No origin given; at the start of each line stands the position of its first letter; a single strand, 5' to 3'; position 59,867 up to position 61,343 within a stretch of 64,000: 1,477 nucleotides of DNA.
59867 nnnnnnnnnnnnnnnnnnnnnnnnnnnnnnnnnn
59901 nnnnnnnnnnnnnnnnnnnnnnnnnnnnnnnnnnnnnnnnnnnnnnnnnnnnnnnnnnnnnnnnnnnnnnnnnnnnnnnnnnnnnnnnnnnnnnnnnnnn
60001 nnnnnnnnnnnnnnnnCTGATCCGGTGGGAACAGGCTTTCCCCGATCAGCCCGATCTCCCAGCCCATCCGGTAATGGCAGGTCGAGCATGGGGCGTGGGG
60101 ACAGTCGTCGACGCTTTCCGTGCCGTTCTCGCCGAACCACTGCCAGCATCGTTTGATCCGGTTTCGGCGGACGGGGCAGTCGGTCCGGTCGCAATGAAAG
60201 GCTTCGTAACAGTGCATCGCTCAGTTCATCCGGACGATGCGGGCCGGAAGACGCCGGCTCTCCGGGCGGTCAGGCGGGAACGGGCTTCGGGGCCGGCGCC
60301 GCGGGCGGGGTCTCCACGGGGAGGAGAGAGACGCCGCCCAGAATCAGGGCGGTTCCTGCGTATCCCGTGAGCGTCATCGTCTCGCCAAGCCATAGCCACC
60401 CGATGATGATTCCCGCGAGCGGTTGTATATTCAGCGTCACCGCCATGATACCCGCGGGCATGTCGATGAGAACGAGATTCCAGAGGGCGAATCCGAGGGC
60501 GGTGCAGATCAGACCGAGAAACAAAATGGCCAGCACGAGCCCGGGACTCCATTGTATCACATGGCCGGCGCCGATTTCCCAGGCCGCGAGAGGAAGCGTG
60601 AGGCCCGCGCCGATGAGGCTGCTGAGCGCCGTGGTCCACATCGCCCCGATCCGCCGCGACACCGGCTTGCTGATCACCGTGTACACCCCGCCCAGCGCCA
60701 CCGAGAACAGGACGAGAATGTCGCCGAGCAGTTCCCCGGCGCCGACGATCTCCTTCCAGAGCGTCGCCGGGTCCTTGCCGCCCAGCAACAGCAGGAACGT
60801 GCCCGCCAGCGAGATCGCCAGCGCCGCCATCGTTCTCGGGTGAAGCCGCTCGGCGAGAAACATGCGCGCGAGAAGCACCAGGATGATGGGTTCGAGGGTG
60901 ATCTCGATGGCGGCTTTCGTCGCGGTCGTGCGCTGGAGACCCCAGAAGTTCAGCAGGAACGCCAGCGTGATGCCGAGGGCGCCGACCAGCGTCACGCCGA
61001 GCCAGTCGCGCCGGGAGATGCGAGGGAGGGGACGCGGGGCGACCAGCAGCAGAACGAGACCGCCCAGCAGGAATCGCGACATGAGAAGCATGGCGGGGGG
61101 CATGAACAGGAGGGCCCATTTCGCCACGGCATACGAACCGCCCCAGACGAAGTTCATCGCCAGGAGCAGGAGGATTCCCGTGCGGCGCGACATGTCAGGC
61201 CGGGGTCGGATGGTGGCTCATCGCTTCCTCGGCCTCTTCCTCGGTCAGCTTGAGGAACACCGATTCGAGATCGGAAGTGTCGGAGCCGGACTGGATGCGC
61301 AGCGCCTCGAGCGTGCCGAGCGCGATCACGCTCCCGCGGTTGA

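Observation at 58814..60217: Sigma-70-family factor fused to two tandem ~60 aa Cys-rich (C7H) N-terminal repeats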

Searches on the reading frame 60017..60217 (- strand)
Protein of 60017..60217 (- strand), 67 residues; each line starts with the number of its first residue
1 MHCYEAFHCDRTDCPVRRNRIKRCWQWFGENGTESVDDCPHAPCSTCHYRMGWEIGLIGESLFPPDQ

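Call 24: search_protein_representatives(alignment_id=A3)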
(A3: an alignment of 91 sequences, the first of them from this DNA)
Query: 91 sequences, 70 profile positions. Proteins with E-value up to 0.001 (for the whole library): 54; up to 1e-10: 15; up to 1e-30: 4. The best 54 are listed.
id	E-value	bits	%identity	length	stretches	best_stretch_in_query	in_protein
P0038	3.5e-53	193.5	-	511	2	1-69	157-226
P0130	1.0e-49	182.4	-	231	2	2-69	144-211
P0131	1.8e-47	175.2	-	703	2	2-69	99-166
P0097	1.7e-41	156.1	-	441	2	1-69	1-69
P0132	5.6e-25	103.2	-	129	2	1-69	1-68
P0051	6.9e-24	99.7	-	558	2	2-68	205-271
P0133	1.3e-23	98.7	-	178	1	2-69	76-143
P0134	2.1e-23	98.1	-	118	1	1-68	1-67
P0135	2.5e-23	97.9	-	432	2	3-68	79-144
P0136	1.1e-21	92.7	-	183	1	1-68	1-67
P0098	2.6e-21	91.4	-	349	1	2-68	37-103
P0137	8.2e-21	89.8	-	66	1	1-67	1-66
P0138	3.2e-15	71.9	-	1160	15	11-29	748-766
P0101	1.4e-14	69.9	-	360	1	1-69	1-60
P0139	2.1e-13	66.1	-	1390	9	12-67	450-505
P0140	1.3e-08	50.7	-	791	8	12-29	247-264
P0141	1.4e-08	50.7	-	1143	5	11-27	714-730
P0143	4.7e-07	45.8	-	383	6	4-26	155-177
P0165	1.8e-04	37.5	-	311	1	1-54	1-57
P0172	4.8e-04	36.1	-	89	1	2-61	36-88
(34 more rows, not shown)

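Call 25: search_protein_families(library=pfam, proteins=[P0131, P0139, P0138, P0135, P0130, P0140, P0141, P0143, P0165, P0133], max_evalue=0.01)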
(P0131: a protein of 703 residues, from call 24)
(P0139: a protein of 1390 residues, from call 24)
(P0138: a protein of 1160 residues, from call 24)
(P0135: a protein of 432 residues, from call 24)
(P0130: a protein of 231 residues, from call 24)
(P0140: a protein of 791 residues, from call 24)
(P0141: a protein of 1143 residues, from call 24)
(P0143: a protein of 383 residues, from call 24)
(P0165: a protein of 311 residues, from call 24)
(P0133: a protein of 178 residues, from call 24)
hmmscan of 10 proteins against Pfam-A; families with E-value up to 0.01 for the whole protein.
P0131 (703 aa): 4 families
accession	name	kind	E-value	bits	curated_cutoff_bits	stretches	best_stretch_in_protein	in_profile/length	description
PF00563.25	EAL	-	1.4e-47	162.5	31.3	1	494-689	3-197/236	EAL domain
PF00990.26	GGDEF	-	6.2e-16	59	23.8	1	325-467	2-155/161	Diguanylate cyclase, GGDEF domain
PF00072.30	Response_reg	-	1.2e-10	41.9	30.2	1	237-298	51-110/111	Response regulator receiver domain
PF00140.25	Sigma70_r1_2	-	0.00058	20.2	22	1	185-210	3-29/34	Sigma-70 factor, region 1.2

P0139 (1390 aa): 2 families
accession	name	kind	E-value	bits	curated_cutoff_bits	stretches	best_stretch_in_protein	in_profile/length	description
PF13540.12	RCC1_2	-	2.7e-125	406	22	17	634-662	2-30/30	Regulator of chromosome condensation (RCC1) repeat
PF25390.1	WD40_RLD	-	1.2e-72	245.7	150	5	597-774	34-278/363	RCC1-like domain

P0138 (1160 aa): 5 families
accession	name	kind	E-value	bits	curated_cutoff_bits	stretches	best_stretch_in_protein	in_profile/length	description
PF13540.12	RCC1_2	-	6.4e-101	328.4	22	13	587-615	2-30/30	Regulator of chromosome condensation (RCC1) repeat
PF25390.1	WD40_RLD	-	7.4e-72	243.1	150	4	587-807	34-330/363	RCC1-like domain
PF00188.32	CAP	-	4.2e-10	40.9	21.1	1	912-1016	2-101/117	Cysteine-rich secretory protein family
PF19078.6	Big_12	-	1e-09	39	27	1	457-533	11-92/102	Bacterial Ig-like domain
PF13838.12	Clathrin_H_link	-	0.00059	20.3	27.8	0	188-204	28-44/66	Clathrin-H-link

P0135 (432 aa): 3 families
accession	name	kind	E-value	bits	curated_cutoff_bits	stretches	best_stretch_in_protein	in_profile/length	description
PF04545.22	Sigma70_r4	-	1.4e-15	56.9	24.1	1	367-420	1-50/50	Sigma-70, region 4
PF04542.20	Sigma70_r2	-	9.4e-14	51.4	24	1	202-269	3-70/71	Sigma-70 region 2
PF04539.22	Sigma70_r3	-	2e-05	25.1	25.3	1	282-336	4-59/78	Sigma-70 region 3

P0130 (231 aa): 1 family
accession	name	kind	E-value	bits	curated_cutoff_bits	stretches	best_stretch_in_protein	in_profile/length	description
PF02748.20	PyrI_C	-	0.0032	17.7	23.4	0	146-174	3-30/48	Aspartate carbamoyltransferase regulatory chain, metal binding domain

P0140 (791 aa): 3 families
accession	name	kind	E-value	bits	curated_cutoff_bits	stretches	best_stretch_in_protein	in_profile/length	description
PF13540.12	RCC1_2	-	1.1e-110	359.5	22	13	276-304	2-30/30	Regulator of chromosome condensation (RCC1) repeat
PF25390.1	WD40_RLD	-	6.6e-73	246.5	150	4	384-649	34-326/363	RCC1-like domain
PF00395.25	SLH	-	3.8e-20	72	20.8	2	116-156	1-41/44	S-layer homology domain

P0141 (1143 aa): 3 families
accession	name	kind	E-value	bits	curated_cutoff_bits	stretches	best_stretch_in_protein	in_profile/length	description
PF13540.12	RCC1_2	-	3.1e-55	183.1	22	7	950-978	2-30/30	Regulator of chromosome condensation (RCC1) repeat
PF25390.1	WD40_RLD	-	4.2e-27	95.9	150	4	1023-1094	33-119/363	RCC1-like domain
PF00395.25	SLH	-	1.8e-17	63.4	20.8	2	185-229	1-44/44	S-layer homology domain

P0143 (383 aa): 4 families
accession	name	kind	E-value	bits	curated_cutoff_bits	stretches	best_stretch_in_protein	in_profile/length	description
PF13540.12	RCC1_2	-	3.5e-48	160.7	22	6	118-146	2-30/30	Regulator of chromosome condensation (RCC1) repeat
PF25390.1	WD40_RLD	-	1.7e-30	107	150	1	184-340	88-273/363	RCC1-like domain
PF00395.25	SLH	-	1.8e-11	44.2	20.8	1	29-71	1-43/44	S-layer homology domain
PF00415.24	RCC1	-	0.0015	19.5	21.7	0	113-130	33-50/50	Regulator of chromosome condensation (RCC1) repeat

P0165 (311 aa): 9 families
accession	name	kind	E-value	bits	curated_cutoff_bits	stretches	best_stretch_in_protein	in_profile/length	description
PF01209.24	Ubie_methyltran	-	1.5e-20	74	20.1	1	65-221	11-160/233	ubiE/COQ5 methyltransferase family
PF13847.12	Methyltransf_31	-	1.9e-17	63.7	27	1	106-217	2-114/145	Methyltransferase domain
PF13649.12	Methyltransf_25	-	2.8e-17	63.6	27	1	111-208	1-97/97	Methyltransferase domain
PF08241.18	Methyltransf_11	-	2e-14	54.5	21.2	1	112-212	1-95/95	Methyltransferase domain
PF13489.12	Methyltransf_23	-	3.5e-11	43.6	27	1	87-256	2-159/164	Methyltransferase domain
PF08242.18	Methyltransf_12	-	2.5e-10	41.4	30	1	112-203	1-91/98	Methyltransferase domain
PF02353.26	CMAS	-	6e-05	22.9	27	1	106-184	61-137/273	Mycolic acid cyclopropane synthetase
PF01135.25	PCMT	-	0.0022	18.2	20.3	1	102-190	69-158/210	Protein-L-isoaspartate(D-aspartate) O-methyltransferase (PCMT)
PF07021.18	MetW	-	0.0042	17.2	21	1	107-205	13-103/193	Methionine biosynthesis protein MetW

P0133 (178 aa): 0 families

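Call 27: predict_structure(alignment_id=A3)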
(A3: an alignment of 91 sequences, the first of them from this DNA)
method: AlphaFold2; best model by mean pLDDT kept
length: 67 residues; sequences in the alignment: 91
mean_pLDDT: 90.5   pTM: 0.74
mean pLDDT of the five models: 90.5, 88.7, 87.9, 87.5, 86.4
residues with pLDDT >= 90: 52; 70-90: 13; 50-70: 1; < 50: 1
segments of 3 or more residues with pLDDT < 50: none
pLDDT, mean of each block of 10 residues (from residue 1): 93 93 92 90 93 94 74
secondary structure, 60 per line:
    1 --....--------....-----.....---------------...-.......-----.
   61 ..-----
elements in order: H3-6 H15-18 H24-28 H48-54

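Call 32: fold_search(model_id=the predicted structure, library=pdb)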
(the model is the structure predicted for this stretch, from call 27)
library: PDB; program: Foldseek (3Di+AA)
matches with E <= 10: 1; with E <= 0.001: 0
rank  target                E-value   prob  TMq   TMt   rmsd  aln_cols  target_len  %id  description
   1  8psq_C                9.8e+00  0.01  0.24  0.15  12.8        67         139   12  Tilapia Lake Virus polymerase in cRNA pre-initiation state mode A (core only) (released 2023-12-27)

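Call 35: find_related_loci(query=A3, collection=genome_contigs, flank=8000)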
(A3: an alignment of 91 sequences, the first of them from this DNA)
Query A3 (67 aa) in genome_contigs; peptide patterns used: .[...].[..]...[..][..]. (x = any residue, [..] = any of these).
53 stretches matched a pattern; 47 encode a relative of the query (tblastn E <= 1e-3); 46 distinct loci.
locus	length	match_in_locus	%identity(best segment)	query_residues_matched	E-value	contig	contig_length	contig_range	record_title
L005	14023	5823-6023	97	1-67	3e-46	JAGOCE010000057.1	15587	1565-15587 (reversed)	Candidatus Ozemobacteraceae bacterium isolate Go_SlDig_bin_287 Go_SlDig_10998_length_15587_cov_6.335899, whole genome sh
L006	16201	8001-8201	94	1-67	1e-44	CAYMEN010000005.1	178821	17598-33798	MAG TPA_asm: uncultured bacterium isolate SRP263991_co7_86 genome assembly, contig: NODE_24_length_178821_cov_9.947703,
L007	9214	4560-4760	88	1-67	8e-43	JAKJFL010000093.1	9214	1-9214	MAG: Candidatus Riflebacteria bacterium isolate UR.bin127 UR_contig_22967, whole genome shotgun sequence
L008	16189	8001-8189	79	1-63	1e-35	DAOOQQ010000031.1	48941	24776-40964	MAG TPA_asm: Candidatus Ozemobacteraceae bacterium isolate AMR_MDS_2567 NODE_787_length_48941_cov_7.354662, whole genome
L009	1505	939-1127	78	1-63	5e-34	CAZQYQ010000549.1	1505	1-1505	MAG TPA_asm: uncultured bacterium isolate SRP089250_co1_29 genome assembly, contig: NODE_211724_length_1505_cov_3.473793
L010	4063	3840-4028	76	1-63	8e-32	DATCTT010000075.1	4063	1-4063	MAG TPA_asm: Candidatus Ozemobacteraceae bacterium isolate SMAG_U7338 k141_120658, whole genome shotgun sequence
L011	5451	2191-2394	66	1-67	5e-30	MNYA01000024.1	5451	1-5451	MAG: bacterium CG2_30_54_10 isolate CG2_30_54_10 cg2_3.0_scaffold_16005_c, whole genome shotgun sequence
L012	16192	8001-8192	66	1-63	4e-29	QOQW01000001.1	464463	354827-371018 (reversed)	MAG: Candidatus Ozemobacter sibiricus isolate BY5 NODE_12, whole genome shotgun sequence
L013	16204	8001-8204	66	1-67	5e-29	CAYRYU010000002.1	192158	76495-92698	MAG TPA_asm: uncultured bacterium isolate binchicken_co66_92 genome assembly, contig: NODE_94_length_192158_cov_19.30129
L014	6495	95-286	59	1-63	3e-28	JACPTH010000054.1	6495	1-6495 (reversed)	MAG: bacterium isolate NC_groundwater_727_Ag_S-0.65um_43_6 S37_SO-6_scaffold_108825, whole genome shotgun sequence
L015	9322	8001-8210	59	1-66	5e-28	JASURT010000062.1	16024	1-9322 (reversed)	MAG: Candidatus Ozemobacter sp. isolate DJKA78_ANT-KO_bin.22 scaffold_902, whole genome shotgun sequence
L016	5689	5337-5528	64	1-63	1e-27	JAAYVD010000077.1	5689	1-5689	MAG: Candidatus Riflebacteria bacterium isolate AS27yjCOA_28 77473_AS27, whole genome shotgun sequence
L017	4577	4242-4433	67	1-63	2e-27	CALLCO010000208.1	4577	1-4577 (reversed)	MAG: Candidatus Ozemobacteraceae bacterium isolate N1_Bin_METABAT__69_1 genome assembly, contig: c_000001610626, whole g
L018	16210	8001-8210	60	1-66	2e-27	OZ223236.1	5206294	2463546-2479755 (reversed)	MAG: Candidatus Ozemobacteraceae bacterium isolate 4ee0fdf2-fbb4-4151-bfa0-813162405533 genome assembly, chromosome: 2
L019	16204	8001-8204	62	1-67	4e-27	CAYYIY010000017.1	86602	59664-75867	MAG TPA_asm: uncultured bacterium isolate binchicken_co135_188 genome assembly, contig: NODE_620_length_86602_cov_3.9287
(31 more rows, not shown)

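Call 49: search_solved_structures(query=A3, max_evalue=10, show_alignments=3)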
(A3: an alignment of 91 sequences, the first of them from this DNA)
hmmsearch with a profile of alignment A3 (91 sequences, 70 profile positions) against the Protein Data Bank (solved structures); distinct sequences matched with E-value up to 10: 5.
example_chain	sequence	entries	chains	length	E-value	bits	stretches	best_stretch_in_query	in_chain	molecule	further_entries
1ro0_A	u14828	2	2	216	0.046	16.9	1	3-36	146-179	ORF904 | hypothetical protein ORF904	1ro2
1rni_A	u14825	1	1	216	0.046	16.9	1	3-36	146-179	ORF904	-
3m1m_A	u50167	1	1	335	0.08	16.1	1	3-36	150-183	ORF904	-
1ynw_A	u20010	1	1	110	0.78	13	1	2-68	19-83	Vitamin D3 Receptor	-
1kb2_A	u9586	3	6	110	1.6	12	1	3-68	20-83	Vitamin D3 Receptor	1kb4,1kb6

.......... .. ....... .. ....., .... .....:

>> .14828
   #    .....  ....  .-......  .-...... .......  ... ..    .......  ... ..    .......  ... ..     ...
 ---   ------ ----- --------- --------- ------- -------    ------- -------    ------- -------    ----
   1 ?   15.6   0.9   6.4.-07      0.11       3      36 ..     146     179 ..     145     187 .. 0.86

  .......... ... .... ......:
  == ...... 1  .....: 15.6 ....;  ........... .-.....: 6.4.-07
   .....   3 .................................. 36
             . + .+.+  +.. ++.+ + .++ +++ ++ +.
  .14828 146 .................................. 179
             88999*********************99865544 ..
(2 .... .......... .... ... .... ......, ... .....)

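Call 61: find_related_loci(query=A3, collection=viral_contigs, flank=5000)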
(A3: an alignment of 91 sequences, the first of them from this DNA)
Query A3 (67 aa) in viral_contigs; peptide patterns used: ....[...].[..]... (x = any residue, [..] = any of these).
136 stretches matched a pattern, but none encodes a relative of the query by tblastn (E <= 1e-3).

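Call 62: find_encoding_contigs(protein=P0165, flank=5000, max_places=3)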
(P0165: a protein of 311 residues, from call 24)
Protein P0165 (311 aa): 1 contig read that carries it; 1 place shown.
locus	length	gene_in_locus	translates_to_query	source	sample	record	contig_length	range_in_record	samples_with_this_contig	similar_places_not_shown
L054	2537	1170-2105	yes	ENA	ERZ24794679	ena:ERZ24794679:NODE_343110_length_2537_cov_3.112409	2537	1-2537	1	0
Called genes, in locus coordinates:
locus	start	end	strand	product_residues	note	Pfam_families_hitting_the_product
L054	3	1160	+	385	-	?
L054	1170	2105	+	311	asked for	PF01209:Ubie_methyltran, PF13489:Methyltransf_23, PF13847:Methyltransf_31, PF08241:Methyltransf_11, PF08242:Methyltransf_12, PF13649:Methyltransf_25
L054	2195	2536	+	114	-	?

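Call 63: find_encoding_contigs(protein=P0172, flank=5000, max_places=3)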
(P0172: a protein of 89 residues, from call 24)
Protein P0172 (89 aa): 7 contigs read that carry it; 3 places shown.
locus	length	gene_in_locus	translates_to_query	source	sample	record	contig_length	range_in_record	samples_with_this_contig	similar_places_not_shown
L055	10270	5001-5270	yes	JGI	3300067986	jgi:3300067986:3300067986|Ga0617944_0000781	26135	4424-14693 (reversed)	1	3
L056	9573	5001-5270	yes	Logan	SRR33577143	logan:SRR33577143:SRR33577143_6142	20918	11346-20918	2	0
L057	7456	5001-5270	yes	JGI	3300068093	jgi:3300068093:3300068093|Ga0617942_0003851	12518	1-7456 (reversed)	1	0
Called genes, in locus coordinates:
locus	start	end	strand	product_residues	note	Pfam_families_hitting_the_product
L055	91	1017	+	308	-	PF16119:DUF4835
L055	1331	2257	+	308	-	PF02517:Rce1-like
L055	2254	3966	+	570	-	PF14716:HHH_8, PF00633:HHH (faint), PF14520:HHH_5, PF14791:DNA_pol_B_thumb, PF02811:PHP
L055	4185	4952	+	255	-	-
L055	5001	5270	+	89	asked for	-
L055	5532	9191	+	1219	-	PF02463:SMC_N, PF13175:AAA_15 (weak), PF13476:AAA_23, PF13304:AAA_21 (weak), PF06470:SMC_hinge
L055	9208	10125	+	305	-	PF02881:SRP54_N, PF13191:AAA_16 (weak), PF00005:ABC_tran (faint), PF00448:SRP54, PF13401:AAA_22 (weak), PF13604:AAA_30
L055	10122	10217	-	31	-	-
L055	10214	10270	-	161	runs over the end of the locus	-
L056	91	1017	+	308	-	PF16119:DUF4835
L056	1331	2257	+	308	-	PF02517:Rce1-like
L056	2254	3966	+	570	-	PF14716:HHH_8, PF00633:HHH (faint), PF14520:HHH_5, PF14791:DNA_pol_B_thumb, PF02811:PHP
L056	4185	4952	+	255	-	-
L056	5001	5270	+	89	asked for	-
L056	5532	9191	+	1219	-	PF02463:SMC_N, PF13175:AAA_15 (weak), PF13476:AAA_23, PF13304:AAA_21 (weak), PF06470:SMC_hinge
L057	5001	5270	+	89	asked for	-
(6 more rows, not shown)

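Call 72: fold_search(model_id=the predicted structure, library=viral)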
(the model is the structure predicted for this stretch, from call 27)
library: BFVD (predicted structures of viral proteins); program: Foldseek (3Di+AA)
matches with E <= 10: 4; with E <= 0.001: 0
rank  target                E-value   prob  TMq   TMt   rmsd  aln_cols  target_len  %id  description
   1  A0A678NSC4            4.3e+00  0.01  0.16  0.08  10.5        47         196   19  NS5 protein (Fragment) [Flavivirus SLMW-2015]
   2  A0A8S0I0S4            9.2e+00  0.02  0.23  0.27   6.0        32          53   16  (no name in the UniProt tables at hand)
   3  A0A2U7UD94            9.2e+00  0.01  0.22  0.12  14.4        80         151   19  Uncharacterized protein [Pandoravirus neocaledonia]
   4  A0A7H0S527            9.2e+00  0.01  0.20  0.09  18.6        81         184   18  Hypothetical E1A protein [Mastadenovirus porcusquartum]

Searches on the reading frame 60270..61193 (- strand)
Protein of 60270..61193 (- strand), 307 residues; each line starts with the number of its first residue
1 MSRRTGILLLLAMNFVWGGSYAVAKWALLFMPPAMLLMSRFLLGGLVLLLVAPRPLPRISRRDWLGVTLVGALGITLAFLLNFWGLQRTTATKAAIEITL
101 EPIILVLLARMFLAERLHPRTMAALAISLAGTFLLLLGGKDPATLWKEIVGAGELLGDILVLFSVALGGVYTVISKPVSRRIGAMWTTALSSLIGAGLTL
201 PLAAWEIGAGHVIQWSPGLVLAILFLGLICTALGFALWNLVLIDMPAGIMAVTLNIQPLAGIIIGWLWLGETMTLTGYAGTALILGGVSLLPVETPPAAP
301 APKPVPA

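Call 59: search_protein_families(library=pfam, proteins=[window:60270-61193:-], max_evalue=0.001)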
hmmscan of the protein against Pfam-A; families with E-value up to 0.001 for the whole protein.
window:60270-61193:- (307 aa): 2 families
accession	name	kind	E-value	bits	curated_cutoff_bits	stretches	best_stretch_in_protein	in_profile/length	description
PF00892.27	EamA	-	6.4e-44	149.9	28.2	2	5-136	2-134/135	EamA-like transporter family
PF06027.18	SLC35F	-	0.00031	20.8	21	1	61-272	70-278/299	Solute carrier family 35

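Call 77: search_protein_families(library=ncbifam, proteins=[window:60270-61193:-], max_evalue=0.00001)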
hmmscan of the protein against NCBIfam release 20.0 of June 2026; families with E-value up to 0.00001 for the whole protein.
window:60270-61193:- (307 aa): 4 families
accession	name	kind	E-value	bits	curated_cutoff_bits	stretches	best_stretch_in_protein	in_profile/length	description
TIGR00950.1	2A78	equivalog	1.9e-28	99.6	230.2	1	17-288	1-263/264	carboxylate/amino acid/amine transporter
NF008432.0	PRK11272.1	equivalog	7.9e-10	38.4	270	1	8-292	13-286/294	drug/metabolite exporter YedA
NF008523.0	PRK11453.1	equivalog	1.7e-08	34.4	472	1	1-288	1-282/299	O-acetylserine/cysteine exporter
NF050091.1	ArAmAcExpYddG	equivalog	1.7e-06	27.8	300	1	30-263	29-254/285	aromatic amino acid exporter YddG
